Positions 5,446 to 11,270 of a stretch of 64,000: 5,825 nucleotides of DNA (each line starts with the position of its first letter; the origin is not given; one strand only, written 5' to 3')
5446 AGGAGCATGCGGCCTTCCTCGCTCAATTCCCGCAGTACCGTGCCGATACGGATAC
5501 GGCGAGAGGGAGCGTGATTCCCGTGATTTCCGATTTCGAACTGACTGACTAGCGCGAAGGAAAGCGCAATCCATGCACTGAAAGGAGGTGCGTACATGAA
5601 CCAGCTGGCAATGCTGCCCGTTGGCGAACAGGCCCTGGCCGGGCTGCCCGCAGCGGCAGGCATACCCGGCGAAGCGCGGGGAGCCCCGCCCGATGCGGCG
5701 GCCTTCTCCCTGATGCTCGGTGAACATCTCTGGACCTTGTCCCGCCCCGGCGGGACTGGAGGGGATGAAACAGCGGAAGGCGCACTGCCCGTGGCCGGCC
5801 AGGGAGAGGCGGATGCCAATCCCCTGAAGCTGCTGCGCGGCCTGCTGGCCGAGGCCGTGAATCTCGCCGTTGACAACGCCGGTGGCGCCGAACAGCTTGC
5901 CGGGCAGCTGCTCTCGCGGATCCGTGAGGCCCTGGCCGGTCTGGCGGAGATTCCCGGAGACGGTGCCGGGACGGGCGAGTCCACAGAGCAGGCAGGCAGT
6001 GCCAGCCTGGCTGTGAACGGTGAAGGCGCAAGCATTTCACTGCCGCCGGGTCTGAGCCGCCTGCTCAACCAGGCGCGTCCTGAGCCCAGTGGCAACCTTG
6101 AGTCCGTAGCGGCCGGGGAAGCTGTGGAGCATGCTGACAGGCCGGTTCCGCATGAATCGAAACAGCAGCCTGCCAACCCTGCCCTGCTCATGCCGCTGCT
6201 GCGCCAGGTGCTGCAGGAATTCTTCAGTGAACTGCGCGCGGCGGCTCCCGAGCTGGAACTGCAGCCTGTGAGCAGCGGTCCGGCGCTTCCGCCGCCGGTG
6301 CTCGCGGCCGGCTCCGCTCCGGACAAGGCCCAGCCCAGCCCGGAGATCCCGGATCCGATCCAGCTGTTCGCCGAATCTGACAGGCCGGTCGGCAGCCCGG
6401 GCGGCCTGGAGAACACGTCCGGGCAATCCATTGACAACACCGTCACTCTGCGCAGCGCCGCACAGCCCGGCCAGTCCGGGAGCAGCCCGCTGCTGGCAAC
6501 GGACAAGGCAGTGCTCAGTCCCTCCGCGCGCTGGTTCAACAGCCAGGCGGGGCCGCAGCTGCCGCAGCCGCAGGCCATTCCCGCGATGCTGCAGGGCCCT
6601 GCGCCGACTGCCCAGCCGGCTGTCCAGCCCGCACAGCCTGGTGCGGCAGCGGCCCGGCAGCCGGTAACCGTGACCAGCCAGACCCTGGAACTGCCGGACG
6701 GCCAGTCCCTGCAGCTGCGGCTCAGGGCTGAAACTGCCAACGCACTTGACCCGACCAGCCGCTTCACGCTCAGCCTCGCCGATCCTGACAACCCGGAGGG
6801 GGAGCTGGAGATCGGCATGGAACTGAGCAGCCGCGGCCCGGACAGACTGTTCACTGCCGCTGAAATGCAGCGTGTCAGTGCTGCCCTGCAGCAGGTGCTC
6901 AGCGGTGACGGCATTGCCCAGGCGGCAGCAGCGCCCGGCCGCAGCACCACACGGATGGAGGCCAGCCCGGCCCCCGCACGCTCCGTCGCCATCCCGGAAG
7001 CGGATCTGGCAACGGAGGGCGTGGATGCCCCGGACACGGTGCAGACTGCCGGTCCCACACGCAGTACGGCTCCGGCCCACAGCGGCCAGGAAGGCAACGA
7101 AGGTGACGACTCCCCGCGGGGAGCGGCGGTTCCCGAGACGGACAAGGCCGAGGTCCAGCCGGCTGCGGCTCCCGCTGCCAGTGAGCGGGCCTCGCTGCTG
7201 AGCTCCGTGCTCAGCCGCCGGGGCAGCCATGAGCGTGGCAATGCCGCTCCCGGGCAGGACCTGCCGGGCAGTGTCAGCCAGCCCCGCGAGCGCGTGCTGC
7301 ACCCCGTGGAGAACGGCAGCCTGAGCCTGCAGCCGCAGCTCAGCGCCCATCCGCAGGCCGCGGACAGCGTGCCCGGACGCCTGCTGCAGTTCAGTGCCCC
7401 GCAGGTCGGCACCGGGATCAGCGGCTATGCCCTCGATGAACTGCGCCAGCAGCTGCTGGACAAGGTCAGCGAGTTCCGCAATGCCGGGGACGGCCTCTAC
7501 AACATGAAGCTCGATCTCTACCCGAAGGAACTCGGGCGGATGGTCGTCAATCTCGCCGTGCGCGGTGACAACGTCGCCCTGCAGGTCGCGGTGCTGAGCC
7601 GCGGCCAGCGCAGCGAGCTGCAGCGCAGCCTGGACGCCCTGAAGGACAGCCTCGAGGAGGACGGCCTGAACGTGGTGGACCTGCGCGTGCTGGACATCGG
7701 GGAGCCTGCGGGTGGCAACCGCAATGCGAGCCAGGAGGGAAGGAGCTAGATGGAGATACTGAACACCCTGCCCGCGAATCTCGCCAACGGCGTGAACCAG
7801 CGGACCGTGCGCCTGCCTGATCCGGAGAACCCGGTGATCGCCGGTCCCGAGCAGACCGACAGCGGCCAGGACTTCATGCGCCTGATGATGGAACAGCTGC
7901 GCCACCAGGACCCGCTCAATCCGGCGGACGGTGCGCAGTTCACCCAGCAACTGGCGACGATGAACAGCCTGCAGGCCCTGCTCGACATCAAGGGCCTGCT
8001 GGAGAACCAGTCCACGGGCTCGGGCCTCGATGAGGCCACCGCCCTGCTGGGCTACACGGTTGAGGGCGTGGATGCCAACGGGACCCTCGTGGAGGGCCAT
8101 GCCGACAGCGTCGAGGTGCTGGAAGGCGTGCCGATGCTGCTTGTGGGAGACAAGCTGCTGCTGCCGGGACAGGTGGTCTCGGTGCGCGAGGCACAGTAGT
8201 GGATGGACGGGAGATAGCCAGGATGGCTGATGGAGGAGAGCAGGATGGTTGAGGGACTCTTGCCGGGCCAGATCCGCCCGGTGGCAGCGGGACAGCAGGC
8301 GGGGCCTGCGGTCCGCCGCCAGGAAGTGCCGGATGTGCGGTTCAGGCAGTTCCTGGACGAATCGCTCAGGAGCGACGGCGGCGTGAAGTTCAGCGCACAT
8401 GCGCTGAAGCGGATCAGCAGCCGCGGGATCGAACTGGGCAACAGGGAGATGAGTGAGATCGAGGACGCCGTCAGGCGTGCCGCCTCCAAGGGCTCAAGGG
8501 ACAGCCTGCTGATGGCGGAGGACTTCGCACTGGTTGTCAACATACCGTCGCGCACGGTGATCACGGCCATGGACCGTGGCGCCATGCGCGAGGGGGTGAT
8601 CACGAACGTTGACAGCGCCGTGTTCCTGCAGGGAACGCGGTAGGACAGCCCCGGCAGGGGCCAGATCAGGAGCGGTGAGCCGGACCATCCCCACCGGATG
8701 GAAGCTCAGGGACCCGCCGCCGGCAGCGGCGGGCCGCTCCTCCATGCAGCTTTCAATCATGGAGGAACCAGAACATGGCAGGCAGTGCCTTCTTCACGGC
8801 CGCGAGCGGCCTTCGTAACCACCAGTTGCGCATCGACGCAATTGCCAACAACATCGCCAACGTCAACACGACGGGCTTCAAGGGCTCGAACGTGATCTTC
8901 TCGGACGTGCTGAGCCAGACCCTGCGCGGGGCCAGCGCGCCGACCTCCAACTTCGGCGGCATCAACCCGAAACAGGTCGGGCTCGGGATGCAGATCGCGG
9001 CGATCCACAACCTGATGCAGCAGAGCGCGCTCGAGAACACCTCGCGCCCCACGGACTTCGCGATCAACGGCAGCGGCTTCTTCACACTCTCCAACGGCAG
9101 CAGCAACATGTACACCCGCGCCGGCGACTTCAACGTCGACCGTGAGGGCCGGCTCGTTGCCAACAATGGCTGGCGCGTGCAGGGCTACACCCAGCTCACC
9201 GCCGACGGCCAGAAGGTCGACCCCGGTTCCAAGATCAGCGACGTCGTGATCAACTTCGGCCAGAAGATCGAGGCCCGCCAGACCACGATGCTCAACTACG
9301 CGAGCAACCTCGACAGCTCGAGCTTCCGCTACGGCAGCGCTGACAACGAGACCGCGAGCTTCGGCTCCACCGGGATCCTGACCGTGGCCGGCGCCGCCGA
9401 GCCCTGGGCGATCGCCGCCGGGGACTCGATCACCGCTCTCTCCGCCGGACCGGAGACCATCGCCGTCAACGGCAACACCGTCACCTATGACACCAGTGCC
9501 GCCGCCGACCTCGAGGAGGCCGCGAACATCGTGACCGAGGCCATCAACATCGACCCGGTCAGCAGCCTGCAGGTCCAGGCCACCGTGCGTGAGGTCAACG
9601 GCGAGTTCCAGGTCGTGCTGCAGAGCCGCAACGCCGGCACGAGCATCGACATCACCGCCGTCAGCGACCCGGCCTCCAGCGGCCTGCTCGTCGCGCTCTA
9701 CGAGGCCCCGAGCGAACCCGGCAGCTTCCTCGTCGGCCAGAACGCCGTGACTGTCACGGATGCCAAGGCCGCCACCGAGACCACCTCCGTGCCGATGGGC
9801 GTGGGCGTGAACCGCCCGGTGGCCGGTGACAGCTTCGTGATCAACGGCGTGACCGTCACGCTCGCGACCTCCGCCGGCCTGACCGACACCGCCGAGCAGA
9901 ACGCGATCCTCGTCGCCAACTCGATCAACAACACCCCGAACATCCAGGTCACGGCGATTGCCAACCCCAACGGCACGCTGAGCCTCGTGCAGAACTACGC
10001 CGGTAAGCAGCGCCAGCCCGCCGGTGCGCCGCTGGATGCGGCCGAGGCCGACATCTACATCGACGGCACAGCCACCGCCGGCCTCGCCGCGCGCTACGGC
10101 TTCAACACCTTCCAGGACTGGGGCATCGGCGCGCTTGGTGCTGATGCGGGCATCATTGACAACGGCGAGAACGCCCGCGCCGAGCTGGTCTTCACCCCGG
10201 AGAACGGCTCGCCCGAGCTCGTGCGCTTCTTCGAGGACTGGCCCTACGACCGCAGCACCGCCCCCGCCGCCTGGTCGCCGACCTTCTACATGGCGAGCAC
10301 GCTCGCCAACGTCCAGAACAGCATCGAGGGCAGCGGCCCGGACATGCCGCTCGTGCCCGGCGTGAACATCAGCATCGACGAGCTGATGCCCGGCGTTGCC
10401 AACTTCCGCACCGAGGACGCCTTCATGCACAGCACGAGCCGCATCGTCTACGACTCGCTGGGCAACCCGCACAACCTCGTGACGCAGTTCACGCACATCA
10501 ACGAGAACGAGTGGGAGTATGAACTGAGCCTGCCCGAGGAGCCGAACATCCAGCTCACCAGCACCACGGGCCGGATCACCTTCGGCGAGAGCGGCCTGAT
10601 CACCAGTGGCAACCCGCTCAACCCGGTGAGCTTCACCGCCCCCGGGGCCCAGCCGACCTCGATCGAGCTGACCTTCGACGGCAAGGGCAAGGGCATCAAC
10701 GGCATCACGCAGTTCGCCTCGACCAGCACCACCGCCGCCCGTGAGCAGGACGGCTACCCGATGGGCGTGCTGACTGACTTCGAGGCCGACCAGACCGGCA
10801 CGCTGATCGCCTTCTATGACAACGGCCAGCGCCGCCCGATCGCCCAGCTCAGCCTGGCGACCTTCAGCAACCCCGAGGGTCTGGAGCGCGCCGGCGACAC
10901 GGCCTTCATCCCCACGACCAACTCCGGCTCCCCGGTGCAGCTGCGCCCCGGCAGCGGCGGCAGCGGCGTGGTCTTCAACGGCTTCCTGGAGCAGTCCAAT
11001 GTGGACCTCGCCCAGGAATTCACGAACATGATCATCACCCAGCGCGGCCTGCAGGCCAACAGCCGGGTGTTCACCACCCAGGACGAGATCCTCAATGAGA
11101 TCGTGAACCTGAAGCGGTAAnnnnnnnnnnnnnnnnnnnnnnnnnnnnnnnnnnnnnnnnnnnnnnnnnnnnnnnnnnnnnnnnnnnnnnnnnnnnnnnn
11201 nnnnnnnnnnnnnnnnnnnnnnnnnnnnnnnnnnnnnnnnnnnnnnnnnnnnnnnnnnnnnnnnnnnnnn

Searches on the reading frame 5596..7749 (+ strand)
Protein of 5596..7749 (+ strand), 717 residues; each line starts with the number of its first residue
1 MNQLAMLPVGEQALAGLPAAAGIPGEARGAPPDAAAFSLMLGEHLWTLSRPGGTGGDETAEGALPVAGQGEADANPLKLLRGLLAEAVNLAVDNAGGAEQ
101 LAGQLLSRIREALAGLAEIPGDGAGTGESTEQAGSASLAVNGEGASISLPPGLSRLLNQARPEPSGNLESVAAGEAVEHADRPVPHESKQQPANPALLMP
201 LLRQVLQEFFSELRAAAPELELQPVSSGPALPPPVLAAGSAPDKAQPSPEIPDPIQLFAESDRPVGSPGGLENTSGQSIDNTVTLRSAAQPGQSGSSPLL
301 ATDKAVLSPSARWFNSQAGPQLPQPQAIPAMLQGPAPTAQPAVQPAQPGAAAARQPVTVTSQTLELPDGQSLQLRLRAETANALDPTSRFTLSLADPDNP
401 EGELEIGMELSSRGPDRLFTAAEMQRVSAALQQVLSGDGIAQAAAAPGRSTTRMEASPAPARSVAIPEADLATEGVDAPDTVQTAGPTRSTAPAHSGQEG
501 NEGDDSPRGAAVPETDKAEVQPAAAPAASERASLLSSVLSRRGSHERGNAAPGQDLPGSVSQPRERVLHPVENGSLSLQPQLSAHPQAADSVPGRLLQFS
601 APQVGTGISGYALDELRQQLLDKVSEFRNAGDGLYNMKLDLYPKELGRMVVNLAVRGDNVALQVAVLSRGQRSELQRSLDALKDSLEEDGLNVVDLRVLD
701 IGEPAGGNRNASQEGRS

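Call 7: search_protein_families(library=pfam, proteins=[window:5596-7749:+], max_evalue=0.01)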
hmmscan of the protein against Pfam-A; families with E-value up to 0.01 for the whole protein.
window:5596-7749:+ (717 aa): 1 family
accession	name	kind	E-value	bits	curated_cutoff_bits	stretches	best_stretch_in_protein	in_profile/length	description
PF02120.21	Flg_hook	-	3.2e-12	46.6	29.8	1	628-703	6-81/85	Flagellar hook-length control protein FliK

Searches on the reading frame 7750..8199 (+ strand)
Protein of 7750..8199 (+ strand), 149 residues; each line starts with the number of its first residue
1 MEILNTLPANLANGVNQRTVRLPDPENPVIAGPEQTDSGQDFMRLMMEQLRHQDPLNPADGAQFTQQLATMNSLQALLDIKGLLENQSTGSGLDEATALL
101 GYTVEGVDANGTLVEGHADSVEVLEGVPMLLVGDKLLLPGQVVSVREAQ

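Call 21: search_protein_families(library=ncbifam, proteins=[window:7750-8199:+], max_evalue=0.01)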
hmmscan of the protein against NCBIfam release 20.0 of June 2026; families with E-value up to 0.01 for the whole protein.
window:7750-8199:+ (149 aa): 11 families
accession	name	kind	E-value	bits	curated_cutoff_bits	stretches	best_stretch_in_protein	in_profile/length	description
NF007197.1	PRK09618.1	equivalog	1.5e-15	57.4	129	1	40-147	28-137/138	flagellar hook assembly protein FlgD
NF005176.1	PRK06655.1-1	equivalog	1.9e-11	44.3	230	1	39-89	3-53/197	flagellar hook assembly protein FlgD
NF009277.0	PRK12634.1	equivalog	9.3e-11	42.2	333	1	35-92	25-82/221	flagellar basal body rod modification protein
NF004670.1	PRK06009.1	equivalog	1e-10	42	124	1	40-128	4-89/108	flagellar hook assembly protein FlgD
NF008875.0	PRK11911.1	equivalog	1.5e-10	41.2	274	1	24-134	13-126/140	flagellar basal body rod modification protein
NF007198.0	PRK09619.1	equivalog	3.8e-10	39.9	267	1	35-87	26-78/218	flagellar hook assembly protein FlgD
NF005278.0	PRK06792.1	equivalog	4e-10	39.7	257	1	40-134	54-151/190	flagellar basal body rod modification protein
NF009453.0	PRK12813.1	equivalog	4.6e-08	32.9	264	1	36-76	29-69/223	flagellar basal body rod modification protein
NF009276.0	PRK12633.1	equivalog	2.6e-07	30.6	383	1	40-83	28-72/234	flagellar basal body rod modification protein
NF009452.0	PRK12812.1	equivalog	0.0011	18.2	258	1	29-74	38-83/289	flagellar basal body rod modification protein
NF004496.1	PRK05842.1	equivalog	0.0014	17.9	250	1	40-72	31-63/271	flagellar hook assembly protein FlgD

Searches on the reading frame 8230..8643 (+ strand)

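Call 21: search_protein_families(library=ncbifam, proteins=[window:8230-8643:+], max_evalue=0.01)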
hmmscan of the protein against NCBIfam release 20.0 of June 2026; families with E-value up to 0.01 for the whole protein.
window:8230-8643:+ (137 aa): 1 family
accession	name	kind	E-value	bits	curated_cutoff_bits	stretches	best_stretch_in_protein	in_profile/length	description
TIGR02530.1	flg_new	equivalog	1.1e-28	99.7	83.2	1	38-132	2-95/96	TIGR02530 family flagellar biosynthesis protein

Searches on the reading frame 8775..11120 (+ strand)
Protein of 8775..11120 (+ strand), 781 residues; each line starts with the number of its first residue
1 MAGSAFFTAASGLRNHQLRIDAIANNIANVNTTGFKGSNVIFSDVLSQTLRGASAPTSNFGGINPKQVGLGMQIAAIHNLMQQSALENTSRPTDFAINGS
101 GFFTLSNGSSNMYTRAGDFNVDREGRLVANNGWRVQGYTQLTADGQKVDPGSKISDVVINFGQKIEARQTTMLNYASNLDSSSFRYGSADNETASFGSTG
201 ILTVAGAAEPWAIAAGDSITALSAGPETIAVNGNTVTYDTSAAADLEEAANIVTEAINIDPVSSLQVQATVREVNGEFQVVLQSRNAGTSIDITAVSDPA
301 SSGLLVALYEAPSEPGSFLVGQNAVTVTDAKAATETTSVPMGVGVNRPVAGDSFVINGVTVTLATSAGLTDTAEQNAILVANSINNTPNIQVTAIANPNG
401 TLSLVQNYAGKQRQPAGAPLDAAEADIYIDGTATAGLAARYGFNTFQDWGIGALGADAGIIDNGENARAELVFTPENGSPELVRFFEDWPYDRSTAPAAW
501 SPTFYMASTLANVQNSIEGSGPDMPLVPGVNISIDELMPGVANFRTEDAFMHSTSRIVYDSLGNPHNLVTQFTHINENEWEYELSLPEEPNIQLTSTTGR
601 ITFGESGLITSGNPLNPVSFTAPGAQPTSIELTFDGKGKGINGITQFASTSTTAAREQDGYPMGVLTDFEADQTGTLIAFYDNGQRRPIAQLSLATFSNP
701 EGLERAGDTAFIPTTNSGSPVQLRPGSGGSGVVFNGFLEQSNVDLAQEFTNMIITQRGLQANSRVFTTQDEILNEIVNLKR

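Call 7: search_protein_families(library=pfam, proteins=[window:8775-11120:+], max_evalue=0.01)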
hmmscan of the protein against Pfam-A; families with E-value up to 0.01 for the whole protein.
window:8775-11120:+ (781 aa): 4 families
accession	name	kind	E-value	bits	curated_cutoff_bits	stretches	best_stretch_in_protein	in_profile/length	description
PF07559.19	FlgE_D2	-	8.6e-19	68.9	22.7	1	541-661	11-142/142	Flagellar basal body protein FlaE D2 domain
PF06429.18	Flg_bbr_C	-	1.2e-14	54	23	1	736-779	3-46/46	Flagellar basal body rod FlgEFG protein C-terminal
PF22692.1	LlgE_F_G_D1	-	2.1e-12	47.5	27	1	96-146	1-52/64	Flagellar hook protein FlgE/F/G D1 domain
PF00460.25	Flg_bb_rod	-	1.1e-10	41.6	20.7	1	8-36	3-31/31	Flagella basal body rod protein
